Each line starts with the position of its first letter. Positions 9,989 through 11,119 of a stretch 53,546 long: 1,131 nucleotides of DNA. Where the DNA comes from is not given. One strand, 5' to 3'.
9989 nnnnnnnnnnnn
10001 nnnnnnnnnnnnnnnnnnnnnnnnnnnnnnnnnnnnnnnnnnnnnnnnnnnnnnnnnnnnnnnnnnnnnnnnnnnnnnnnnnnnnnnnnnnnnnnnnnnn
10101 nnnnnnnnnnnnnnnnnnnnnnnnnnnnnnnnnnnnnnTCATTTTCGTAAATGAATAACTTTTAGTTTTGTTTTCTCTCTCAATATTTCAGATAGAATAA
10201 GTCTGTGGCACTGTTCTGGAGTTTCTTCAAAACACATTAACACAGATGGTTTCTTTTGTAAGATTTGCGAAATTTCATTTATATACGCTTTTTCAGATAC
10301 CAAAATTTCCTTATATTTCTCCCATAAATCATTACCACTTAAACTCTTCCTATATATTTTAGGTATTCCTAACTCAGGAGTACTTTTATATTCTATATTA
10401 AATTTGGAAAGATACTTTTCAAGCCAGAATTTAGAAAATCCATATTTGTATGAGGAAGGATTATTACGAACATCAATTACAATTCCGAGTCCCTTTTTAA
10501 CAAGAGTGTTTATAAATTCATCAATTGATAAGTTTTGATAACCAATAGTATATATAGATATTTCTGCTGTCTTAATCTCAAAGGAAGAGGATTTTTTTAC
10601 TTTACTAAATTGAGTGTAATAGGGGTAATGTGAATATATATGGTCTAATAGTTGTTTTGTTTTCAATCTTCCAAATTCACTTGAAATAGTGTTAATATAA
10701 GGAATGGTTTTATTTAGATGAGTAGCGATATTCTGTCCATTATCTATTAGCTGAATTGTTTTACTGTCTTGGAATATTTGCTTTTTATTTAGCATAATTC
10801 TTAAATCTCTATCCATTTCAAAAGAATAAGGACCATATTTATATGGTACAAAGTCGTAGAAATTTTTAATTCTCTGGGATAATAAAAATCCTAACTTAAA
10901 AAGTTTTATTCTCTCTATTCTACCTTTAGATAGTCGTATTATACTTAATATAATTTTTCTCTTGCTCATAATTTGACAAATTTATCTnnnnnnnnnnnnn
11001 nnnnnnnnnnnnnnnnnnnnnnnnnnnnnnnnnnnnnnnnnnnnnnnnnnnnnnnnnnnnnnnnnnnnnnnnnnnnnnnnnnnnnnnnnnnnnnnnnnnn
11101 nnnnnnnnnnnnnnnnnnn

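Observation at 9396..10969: Overlapping two-gene module: SocA/Panacea-like-DUF488 fusion plus an uncharacterised 248-aa protein, a candidate undescribed defence or toxin-antitoxin system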

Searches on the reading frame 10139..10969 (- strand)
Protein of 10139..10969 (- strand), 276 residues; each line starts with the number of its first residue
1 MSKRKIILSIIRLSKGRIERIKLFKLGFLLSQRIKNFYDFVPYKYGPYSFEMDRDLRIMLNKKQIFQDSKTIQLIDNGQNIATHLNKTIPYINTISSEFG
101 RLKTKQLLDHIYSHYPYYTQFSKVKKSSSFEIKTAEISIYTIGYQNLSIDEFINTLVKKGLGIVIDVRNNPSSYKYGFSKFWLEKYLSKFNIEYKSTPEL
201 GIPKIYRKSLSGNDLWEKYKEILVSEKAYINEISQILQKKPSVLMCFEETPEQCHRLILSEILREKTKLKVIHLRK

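Call 3: search_protein_families(library=pfam, proteins=[window:10139-10969:-], max_evalue=1)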
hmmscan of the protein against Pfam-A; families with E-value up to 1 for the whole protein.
window:10139-10969:- (276 aa): 2 families
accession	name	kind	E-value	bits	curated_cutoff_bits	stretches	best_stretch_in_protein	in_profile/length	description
PF04343.18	DUF488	-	2.6e-22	80.2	22.2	1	148-263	1-121/121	Domain of unknown function DUF488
PF22751.1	DUF488-N3a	-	4.9e-05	24.1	27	1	220-266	68-117/118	Active DUF488-N3 subclade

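Call 4: search_protein_families(library=padloc, proteins=[window:10139-10969:-], max_evalue=1)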
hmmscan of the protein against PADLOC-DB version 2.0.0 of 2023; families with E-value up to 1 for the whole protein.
window:10139-10969:- (276 aa): 6 families
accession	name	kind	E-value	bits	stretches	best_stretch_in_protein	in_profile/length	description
PDLC04505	PDC-M19A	-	1.5e-67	226.2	1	2-272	3-292/294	-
PDLC04504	PDC-M19A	-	9.4e-31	105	1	59-265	1-223/234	-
PDLC04658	PDC-M45C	-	2e-14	51.6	1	138-268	2-137/145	-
PDLC04657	PDC-M45B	-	4.4e-13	47.3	1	138-274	5-143/204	-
PDLC03184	Specificity_I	-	1.7e-05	21.7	1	34-127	448-550/554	Type I specificity subunit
PDLC02990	DarG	-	0.0016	16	1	4-82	165-246/329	-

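Call 5: search_protein_families(library=ncbifam, proteins=[window:10139-10969:-], max_evalue=1)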
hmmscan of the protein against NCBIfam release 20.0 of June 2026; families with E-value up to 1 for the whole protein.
window:10139-10969:- (276 aa): 0 families

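Call 10: find_homologous_proteins(query=window:10139-10969:-)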
Query window:10139-10969:- (276 aa): 394 proteins with E <= 0.001 among 1746 candidates; the best 120 are listed.
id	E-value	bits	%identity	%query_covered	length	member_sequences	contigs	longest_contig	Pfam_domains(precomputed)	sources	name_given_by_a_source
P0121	2.4e-175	599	100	100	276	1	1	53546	PF04343.19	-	-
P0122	4.9e-92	326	57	98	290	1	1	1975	PF04343.19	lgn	-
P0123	1.4e-91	325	56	99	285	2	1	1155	PF04343.19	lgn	-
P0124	1.2e-72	263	47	94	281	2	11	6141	PF04343.19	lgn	-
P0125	4.3e-71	258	50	100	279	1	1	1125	PF04343.19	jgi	jgi:uncharacterized protein (DUF488 family)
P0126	2.0e-70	255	50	92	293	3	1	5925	PF04343.19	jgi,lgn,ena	-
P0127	6.6e-70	254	47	99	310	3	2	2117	PF04343.19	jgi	-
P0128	1.7e-68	249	49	99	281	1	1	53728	PF04343.19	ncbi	ncbi:MAG: DUF488 family protein [Candidatus Firestonebacteria bacterium]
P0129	6.3e-68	247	49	93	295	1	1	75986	PF04343.19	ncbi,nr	ncbi:MAG: DUF488 domain-containing protein [Elusimicrobiales bacterium]|nr:DUF488 domain-containing 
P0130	9.1e-68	247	47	99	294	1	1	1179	PF04343.19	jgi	-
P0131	9.6e-68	247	47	99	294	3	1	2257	PF04343.19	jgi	jgi:uncharacterized protein (DUF488 family)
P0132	3.6e-67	245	47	99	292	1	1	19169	PF04343.19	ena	-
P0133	4.2e-67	245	46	99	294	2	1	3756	PF04343.19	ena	-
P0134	1.9e-66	242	46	99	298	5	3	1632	PF04343.19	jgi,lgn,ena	-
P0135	2.5e-66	242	46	98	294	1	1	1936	PF04343.19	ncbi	-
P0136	4.1e-66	241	47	99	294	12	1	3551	PF04343.19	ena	-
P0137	6.3e-66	241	47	98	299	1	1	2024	PF04343.19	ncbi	-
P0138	9.8e-66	240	48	99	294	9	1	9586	PF04343.19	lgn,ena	-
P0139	1.9e-65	239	47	99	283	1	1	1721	PF04343.19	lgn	-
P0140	6.0e-65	237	45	99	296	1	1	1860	PF04343.19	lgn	-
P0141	7.2e-65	237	46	99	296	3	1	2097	PF04343.19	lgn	-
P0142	2.8e-64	235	46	99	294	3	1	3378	PF04343.19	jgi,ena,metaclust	metaclust:\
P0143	4.4e-63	231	42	100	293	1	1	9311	PF04343.19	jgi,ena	-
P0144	9.4e-63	230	45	98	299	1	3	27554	PF04343.19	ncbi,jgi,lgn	-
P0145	3.8e-61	225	43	100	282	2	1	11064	PF04343.19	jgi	-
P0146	2.5e-60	222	47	89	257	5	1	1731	PF04343.19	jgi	-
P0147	1.6e-56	210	62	54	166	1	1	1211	PF04343.19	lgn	-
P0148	1.4e-52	197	42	99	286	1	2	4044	PF04343.19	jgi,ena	-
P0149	3.2e-51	193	41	93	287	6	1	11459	PF04343.19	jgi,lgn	jgi:uncharacterized protein (DUF488 family)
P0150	3.5e-50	189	36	97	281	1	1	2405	PF04343.19,PF22751.2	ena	-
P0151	1.8e-48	184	36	99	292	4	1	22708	PF04343.19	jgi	-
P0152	6.1e-48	182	35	99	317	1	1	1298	PF04343.19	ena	-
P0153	6.1e-47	178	36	95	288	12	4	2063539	PF04343.19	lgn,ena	-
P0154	8.4e-47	178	34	99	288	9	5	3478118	PF04343.19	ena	-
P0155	6.5e-46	175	34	99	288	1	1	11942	PF04343.19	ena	-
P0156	7.4e-46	175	35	99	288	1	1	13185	PF04343.19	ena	-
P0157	1.8e-45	174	36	99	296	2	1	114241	PF04343.19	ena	-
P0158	4.9e-45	172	36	100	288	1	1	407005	PF04343.19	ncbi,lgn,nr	ncbi:MAG: DUF488 domain-containing protein [Desulfomonile tiedjei]|nr:DUF488 domain-containing prote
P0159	2.0e-44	170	36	99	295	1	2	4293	PF04343.19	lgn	-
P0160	8.6e-44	168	37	99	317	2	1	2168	PF04343.19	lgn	-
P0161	1.0e-43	168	37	99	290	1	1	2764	PF04343.19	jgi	jgi:uncharacterized protein YwgA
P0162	1.5e-43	167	33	99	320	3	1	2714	PF04343.19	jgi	-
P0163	1.6e-43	167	35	100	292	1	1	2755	PF04343.19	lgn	-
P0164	2.5e-43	167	36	99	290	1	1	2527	PF04343.19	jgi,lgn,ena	-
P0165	2.2e-42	164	33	99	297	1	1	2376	PF04343.19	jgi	jgi:uncharacterized protein (DUF488 family)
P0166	3.4e-42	163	36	96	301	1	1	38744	PF04343.19,PF22751.2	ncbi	-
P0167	5.3e-42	162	35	95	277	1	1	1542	PF04343.19,PF22751.2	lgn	-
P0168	1.1e-41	161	35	99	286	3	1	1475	PF04343.19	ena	-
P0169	1.6e-41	161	33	100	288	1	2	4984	PF04343.19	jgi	jgi:uncharacterized protein (DUF488 family)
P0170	2.1e-41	160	34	99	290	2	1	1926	PF04343.19,PF22751.2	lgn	-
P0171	4.5e-41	159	36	99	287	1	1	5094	PF04343.19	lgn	-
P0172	4.5e-41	159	33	99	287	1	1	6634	PF04343.19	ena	-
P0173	5.3e-41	159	35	98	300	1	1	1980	PF04343.19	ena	-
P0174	6.3e-41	159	33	100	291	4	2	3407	PF04343.19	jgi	jgi:hypothetical protein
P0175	9.3e-41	158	33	99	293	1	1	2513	PF04343.19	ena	-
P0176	1.3e-40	158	35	99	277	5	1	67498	PF04343.19,PF22751.2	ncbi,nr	ncbi:MAG: DUF488 domain-containing protein [Euryarchaeota archaeon]|nr:DUF488 domain-containing prot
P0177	1.3e-40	158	35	99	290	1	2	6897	PF04343.19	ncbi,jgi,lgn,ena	-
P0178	1.4e-40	158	40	96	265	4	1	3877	PF04343.19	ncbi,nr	ncbi:MAG: DUF488 domain-containing protein [Candidatus Thermoplasmatota archaeon]|nr:DUF488 domain-c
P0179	1.9e-40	157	36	99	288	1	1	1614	PF04343.19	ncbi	-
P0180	3.8e-40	156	34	99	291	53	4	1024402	PF04343.19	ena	-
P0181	4.0e-40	156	34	100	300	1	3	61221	PF04343.19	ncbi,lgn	-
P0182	4.7e-40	156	34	99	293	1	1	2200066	PF04343.19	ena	-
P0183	6.0e-40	156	35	95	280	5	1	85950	PF04343.19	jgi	-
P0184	1.2e-39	155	34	95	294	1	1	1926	PF04343.19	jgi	jgi:uncharacterized protein (DUF488 family)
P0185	1.2e-39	155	34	95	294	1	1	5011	PF04343.19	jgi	jgi:uncharacterized protein (DUF488 family)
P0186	1.6e-39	154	35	95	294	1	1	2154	PF04343.19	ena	-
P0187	1.7e-39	154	36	92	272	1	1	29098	PF04343.19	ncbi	-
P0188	2.8e-39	153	38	99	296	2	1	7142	PF04343.19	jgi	jgi:uncharacterized protein (DUF488 family)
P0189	3.1e-39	153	32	99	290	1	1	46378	PF04343.19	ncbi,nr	ncbi:MAG: DUF488 domain-containing protein [Candidatus Sumerlaeia bacterium]|nr:DUF488 domain-contai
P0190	3.2e-39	153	32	99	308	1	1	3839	PF04343.19,PF22751.2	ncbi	-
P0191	4.8e-39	153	36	99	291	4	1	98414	PF04343.19,PF22751.2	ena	-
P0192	5.2e-39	152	35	99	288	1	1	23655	PF04343.19,PF22751.2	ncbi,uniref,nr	ncbi:MAG: DUF488 family protein [Desulfomonile tiedjei]|uniref:DUF488 family protein n=1 Tax=Desulfo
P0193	5.8e-39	152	35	99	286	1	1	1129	PF04343.19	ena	-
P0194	8.1e-39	152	35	95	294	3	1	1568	PF04343.19,PF22751.2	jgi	jgi:hypothetical protein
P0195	8.1e-39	152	34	99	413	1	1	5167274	PF04343.19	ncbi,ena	-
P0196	8.5e-39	152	36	92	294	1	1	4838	PF04343.19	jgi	jgi:uncharacterized protein (DUF488 family)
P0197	9.9e-39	152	35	95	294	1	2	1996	PF04343.19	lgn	-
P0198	1.3e-38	151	33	95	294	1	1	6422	PF04343.19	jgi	jgi:uncharacterized protein (DUF488 family)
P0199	1.3e-38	151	32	95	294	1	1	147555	PF04343.19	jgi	-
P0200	1.6e-38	151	32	91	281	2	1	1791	PF04343.19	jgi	-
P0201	1.6e-38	151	34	95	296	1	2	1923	PF04343.19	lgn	-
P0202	1.6e-38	151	35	91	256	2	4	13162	PF04343.19,PF22751.2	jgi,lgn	-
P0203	1.7e-38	151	32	95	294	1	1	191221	PF04343.19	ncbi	-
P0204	1.8e-38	151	33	95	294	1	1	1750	PF04343.19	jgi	-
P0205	1.8e-38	151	31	99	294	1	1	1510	PF04343.19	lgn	-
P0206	2.2e-38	150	37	91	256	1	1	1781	PF04343.19,PF22751.2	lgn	-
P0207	2.3e-38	150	33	95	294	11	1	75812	PF04343.19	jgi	jgi:uncharacterized protein (DUF488 family)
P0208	2.6e-38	150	38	94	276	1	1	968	PF04343.19,PF22751.2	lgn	-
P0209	2.7e-38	150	33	95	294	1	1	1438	PF04343.19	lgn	-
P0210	2.9e-38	150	33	95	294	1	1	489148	PF04343.19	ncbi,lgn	-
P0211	2.9e-38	150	36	95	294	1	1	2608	PF04343.19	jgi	jgi:hypothetical protein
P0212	3.1e-38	150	33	95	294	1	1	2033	PF04343.19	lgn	-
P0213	3.2e-38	150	32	95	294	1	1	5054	PF04343.19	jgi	jgi:uncharacterized protein (DUF488 family)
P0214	3.6e-38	150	33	95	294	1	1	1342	PF04343.19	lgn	-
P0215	3.7e-38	150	34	96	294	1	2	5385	PF04343.19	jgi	-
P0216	3.9e-38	150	33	95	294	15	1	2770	PF04343.19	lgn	-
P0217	5.0e-38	149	32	95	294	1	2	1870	PF04343.19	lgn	-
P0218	5.3e-38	149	34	95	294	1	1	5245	PF04343.19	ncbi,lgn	ncbi:MAG: DUF488 domain-containing protein [Saprospiraceae bacterium]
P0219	5.5e-38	149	32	95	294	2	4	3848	PF04343.19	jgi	jgi:uncharacterized protein (DUF488 family)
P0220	5.6e-38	149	33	95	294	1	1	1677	PF04343.19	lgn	-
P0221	6.0e-38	149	37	94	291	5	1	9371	PF04343.19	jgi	jgi:uncharacterized protein (DUF488 family)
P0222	6.4e-38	149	34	92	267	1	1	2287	PF04343.19,PF13274.12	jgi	jgi:uncharacterized protein (DUF488 family)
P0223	7.1e-38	149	33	95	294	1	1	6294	PF04343.19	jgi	jgi:uncharacterized protein (DUF488 family)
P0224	7.8e-38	149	33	95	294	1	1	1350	PF04343.19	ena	-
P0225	8.1e-38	149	32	95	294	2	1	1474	PF04343.19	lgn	-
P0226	8.2e-38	149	37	86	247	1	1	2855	PF04343.19,PF22751.2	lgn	-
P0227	8.6e-38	148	33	95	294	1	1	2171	PF04343.19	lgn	-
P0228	8.6e-38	148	33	95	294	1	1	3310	PF04343.19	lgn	-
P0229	9.3e-38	148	31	95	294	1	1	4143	PF04343.19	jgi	jgi:uncharacterized protein (DUF488 family)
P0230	9.3e-38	148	32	95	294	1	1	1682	PF04343.19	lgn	-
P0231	9.4e-38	148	33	95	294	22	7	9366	PF04343.19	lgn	-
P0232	1.2e-37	148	35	95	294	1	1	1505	PF04343.19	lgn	-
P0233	1.3e-37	148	32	95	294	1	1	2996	PF04343.19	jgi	jgi:uncharacterized protein (DUF488 family)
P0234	1.4e-37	148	32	95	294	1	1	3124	PF04343.19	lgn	-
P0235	1.5e-37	148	35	94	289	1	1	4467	PF04343.19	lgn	-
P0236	1.6e-37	148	32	95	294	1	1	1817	PF04343.19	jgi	jgi:uncharacterized protein (DUF488 family)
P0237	1.7e-37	148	32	99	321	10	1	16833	PF04343.19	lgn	-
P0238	1.8e-37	147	33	95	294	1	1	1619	PF04343.19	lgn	-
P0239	1.8e-37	147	34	96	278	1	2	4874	PF04343.19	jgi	-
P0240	1.8e-37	147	32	95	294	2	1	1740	PF04343.19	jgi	jgi:uncharacterized protein (DUF488 family)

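Call 25: predict_structure(alignment_id=A1)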
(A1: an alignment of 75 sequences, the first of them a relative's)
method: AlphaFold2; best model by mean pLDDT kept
length: 276 residues; sequences in the alignment: 75
mean_pLDDT: 94.5   pTM: 0.92
mean pLDDT of the five models: 94.5, 94.1, 93.8, 93.6, 92.9
residues with pLDDT >= 90: 245; 70-90: 23; 50-70: 8; < 50: 0
segments of 3 or more residues with pLDDT < 50: none
pLDDT, mean of each block of 10 residues (from residue 1): 91 96 98 96 97 97 96 82 79 96 97 95 83 95 97 98 97 89 97 98 96 97 98 98 97 97 98 91
secondary structure, 60 per line:
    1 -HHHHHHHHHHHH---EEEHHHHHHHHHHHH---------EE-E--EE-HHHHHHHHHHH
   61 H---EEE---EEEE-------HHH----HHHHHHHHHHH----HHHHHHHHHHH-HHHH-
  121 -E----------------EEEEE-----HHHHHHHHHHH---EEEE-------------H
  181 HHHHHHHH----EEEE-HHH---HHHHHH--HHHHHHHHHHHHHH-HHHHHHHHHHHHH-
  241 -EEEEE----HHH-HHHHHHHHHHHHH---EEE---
elements in order: H2-13 E17-19 H20-31 H50-61 E65-67 E71-74 H89-99 H104-114 H116-119 E139-143 H149-159 E163-166 H180-188 E193-196 H204-209 H212-225 H227-239 E242-246 H255-267 E271-273

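Call 29: fold_search(model_id=the predicted structure, library=pdb)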
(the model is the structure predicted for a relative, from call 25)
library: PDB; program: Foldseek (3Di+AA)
matches with E <= 10: 731; with E <= 0.001: 1
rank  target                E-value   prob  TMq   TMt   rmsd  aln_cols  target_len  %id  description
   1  7yk3_D                3.0e-04  1.00  0.37  0.52   3.8       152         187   15  Crystal structure of DarTG toxin-antitoxin complex from Mycobacterium tuberculosis (released 2023-05-31)
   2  7yk3_B                1.1e-03  1.00  0.34  0.49   3.2       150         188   17  Crystal structure of DarTG toxin-antitoxin complex from Mycobacterium tuberculosis (released 2023-05-31)
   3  8xj3_A                1.2e-02  1.00  0.33  0.38   9.9       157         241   11  Crystal structure of methyltransferase CbiL from Akkermansia muciniphila (released 2024-06-05)
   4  1rj9_B                1.7e-02  0.54  0.22  0.22  10.3       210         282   10  Structure of the heterodimer of the conserved GTPase domains of the Signal Recognition Particle (Ffh) and Its Receptor (released 2004-01-27)
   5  4c7o_C                2.3e-02  0.41  0.26  0.24  13.5       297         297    8  The structural basis of FtsY recruitment and GTPase activation by SRP RNA (released 2013-11-20)
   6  6frk_x                3.1e-02  0.54  0.24  0.19  10.7       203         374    9  Structure of a prehandover mammalian ribosomal SRP and SRP receptor targeting complex (released 2018-03-28)
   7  3gxg_A                3.5e-02  0.99  0.30  0.49   5.6       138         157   12  Crystal structure of Putative phosphatase (DUF442) (YP_001181608.1) from SHEWANELLA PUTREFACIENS CN-32 at 1.60 A resol (released 2009-07-07)
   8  6cy1_B                3.7e-02  0.33  0.24  0.23  13.5       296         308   10  Crystal structure of Signal recognition particle receptor FtsY from Elizabethkingia anophelis (released 2018-05-02)
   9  6y32_A                4.4e-02  0.35  0.23  0.23  11.4       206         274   10  Structure of the GTPase heterodimer of human SRP54 and SRalpha (released 2020-09-23)
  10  2j37_W                4.7e-02  0.33  0.23  0.15  12.2       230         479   10  MODEL OF MAMMALIAN SRP BOUND TO 80S RNCS (released 2006-11-08)
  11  7o9f_A                4.9e-02  0.28  0.23  0.22  14.2       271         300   12  Bacillus subtilis Ffh in complex with ppGpp (released 2022-02-02)
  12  7ltf_A                5.9e-02  0.91  0.27  0.28   6.2       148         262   13  Structure of the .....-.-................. (SonM mutant Y58F) and RiPP precursor (SonA) heteromeric complex (no cofact (released 2021-09-29)
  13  5gad_i                5.9e-02  0.35  0.25  0.17  10.9       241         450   10  RNC-SRP-SR complex early state (released 2016-01-27)
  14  5l3r_C                6.6e-02  0.25  0.21  0.21  11.6       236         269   11  Structure of the GTPase heterodimer of chloroplast SRP54 and FtsY from Arabidopsis thaliana (released 2016-06-08)
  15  6y32_G                7.1e-02  0.33  0.23  0.24  10.7       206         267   11  Structure of the GTPase heterodimer of human SRP54 and SRalpha (released 2020-09-23)
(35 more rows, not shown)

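Call 31: search_solved_structures(query=A1, max_evalue=1, show_alignments=3)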
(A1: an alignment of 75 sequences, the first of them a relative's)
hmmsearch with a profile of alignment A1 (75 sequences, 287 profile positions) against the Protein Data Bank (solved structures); distinct sequences matched with E-value up to 1: 1.
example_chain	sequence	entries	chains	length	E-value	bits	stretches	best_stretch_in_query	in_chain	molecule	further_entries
7yk3_B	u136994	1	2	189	0.27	13.6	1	19-68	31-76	DNA ADP-ribosyl glycohydrolase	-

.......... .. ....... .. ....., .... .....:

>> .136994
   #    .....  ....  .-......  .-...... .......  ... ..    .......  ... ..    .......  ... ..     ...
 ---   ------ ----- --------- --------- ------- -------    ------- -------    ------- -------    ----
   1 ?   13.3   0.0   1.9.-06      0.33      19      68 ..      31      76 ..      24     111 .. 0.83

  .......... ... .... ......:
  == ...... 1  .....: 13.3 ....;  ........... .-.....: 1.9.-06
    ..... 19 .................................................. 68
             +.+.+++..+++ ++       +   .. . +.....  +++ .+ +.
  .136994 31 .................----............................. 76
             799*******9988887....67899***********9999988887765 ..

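Call 33: search_protein_families(library=pfam, alignment_id=A1, max_evalue=0.1)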
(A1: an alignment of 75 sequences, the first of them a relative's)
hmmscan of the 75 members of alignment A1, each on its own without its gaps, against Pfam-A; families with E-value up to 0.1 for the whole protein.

A. member 1, P0121 (276 aa): 2 families
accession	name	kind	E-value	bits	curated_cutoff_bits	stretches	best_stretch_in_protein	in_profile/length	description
PF04343.18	DUF488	-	2.6e-22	80.2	22.2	1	148-263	1-121/121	Domain of unknown function DUF488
PF22751.1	DUF488-N3a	-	4.9e-05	24.1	27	1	220-266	68-117/118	Active DUF488-N3 subclade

B. families by the number of members that match (of 75 scanned): 28 families (the first 25 are shown)
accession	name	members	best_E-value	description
PF04343.18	DUF488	75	5e-28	Domain of unknown function DUF488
PF22751.1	DUF488-N3a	60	5.4e-09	Active DUF488-N3 subclade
PF13274.11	SocA_Panacea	25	9.9e-06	Antitoxin SocA-like, Panacea domain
PF14216.11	DUF4326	4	0.012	Domain of unknown function (DUF4326)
PF22752.1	DUF488-N3i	3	0.00031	Inactive DUF488-N3 subclade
PF19776.5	DUF6262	3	0.00075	Family of unknown function (DUF6262)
PF08280.17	HTH_Mga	1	0.0022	M protein trans-acting positive regulator (MGA) HTH domain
PF08427.15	ARMH3_C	1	0.0025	Armadillo-like helical domain-containing protein 3, C-terminal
PF16431.10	DUF5028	1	0.0045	Domain of unknown function (DUF5028)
PF14142.11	YrzO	1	0.0061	YrzO-like protein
PF04701.18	Pox_D2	1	0.0077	Pox virus D2 protein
PF13730.12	HTH_36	1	0.013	Helix-turn-helix domain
PF16754.10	Pesticin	1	0.014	Bacterial toxin homologue of phage lysozyme, C-term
PF17035.10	BET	1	0.02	Bromodomain extra-terminal - transcription regulation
PF08463.15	EcoEI_R_C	1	0.029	EcoEI R protein C-terminal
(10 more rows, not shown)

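Call 44: search_protein_families(library=phrogs, proteins=[window:10139-10969:-], max_evalue=0.1)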
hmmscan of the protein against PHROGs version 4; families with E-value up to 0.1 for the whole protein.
window:10139-10969:- (276 aa): 4 families
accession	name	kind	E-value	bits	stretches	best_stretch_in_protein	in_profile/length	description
phrog_14939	-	unknown function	2.8e-35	123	1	4-262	7-296/313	-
phrog_2450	-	unknown function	3.8e-06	27.7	1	212-265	94-152/346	-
phrog_22076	-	unknown function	0.034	15.5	1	231-266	33-68/83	-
phrog_14316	-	unknown function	0.086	14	0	13-44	1-33/46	-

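Call 73: find_related_loci(query=A1, collection=metagenome_contigs, flank=4000)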
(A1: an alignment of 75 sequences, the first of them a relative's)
Query A1 (276 aa) in metagenome_contigs; peptide patterns used: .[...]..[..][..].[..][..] (x = any residue, [..] = any of these).
600 stretches matched a pattern (row limit reached: there are more); 574 encode a relative of the query (tblastn E <= 1e-3); the best 80 are kept; 80 distinct loci.
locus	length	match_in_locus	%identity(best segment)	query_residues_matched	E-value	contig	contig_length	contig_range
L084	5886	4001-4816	48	3-274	9e-73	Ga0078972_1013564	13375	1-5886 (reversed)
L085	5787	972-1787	48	3-274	9e-73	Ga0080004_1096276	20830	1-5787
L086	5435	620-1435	46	3-274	6e-72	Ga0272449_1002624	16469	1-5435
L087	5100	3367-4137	48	17-274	1e-70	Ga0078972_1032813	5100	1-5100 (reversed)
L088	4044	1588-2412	42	2-274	6e-58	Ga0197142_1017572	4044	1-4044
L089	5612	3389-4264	33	1-274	9e-56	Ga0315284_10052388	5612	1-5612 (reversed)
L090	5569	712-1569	37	1-276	1e-54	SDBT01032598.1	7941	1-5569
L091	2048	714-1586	31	1-274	4e-54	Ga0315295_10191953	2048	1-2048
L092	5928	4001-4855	33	1-274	6e-53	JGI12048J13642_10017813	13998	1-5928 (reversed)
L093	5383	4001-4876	32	1-274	4e-52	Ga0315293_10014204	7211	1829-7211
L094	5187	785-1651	34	1-274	6e-52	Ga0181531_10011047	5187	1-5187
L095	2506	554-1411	36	1-276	6e-52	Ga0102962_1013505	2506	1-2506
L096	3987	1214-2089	31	1-274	4e-51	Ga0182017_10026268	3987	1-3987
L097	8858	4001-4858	34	2-274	7e-51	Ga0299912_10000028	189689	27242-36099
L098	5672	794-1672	33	1-275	9e-51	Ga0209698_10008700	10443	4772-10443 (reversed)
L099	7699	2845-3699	32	3-274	8e-51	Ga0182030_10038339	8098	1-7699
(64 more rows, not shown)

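Call 80: search_protein_families(library=pfam, proteins=[L099:3785-5026:-, L099:5262-6713:+], max_evalue=0.01)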
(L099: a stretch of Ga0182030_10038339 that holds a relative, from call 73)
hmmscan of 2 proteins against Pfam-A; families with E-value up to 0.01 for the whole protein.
L099:3785-5026:- (414 aa): 0 families

L099:5262-6713:+ (484 aa): 2 families
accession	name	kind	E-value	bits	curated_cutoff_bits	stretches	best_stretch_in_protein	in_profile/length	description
PF13749.12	HATPase_c_4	-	8.4e-21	74.2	26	1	316-400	1-89/89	Putative ATP-dependent DNA helicase recG C-terminal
PF04326.19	SLFN_AlbA_2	-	5e-15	56.5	25.3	1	18-139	1-117/118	Schlafen, AlbA_2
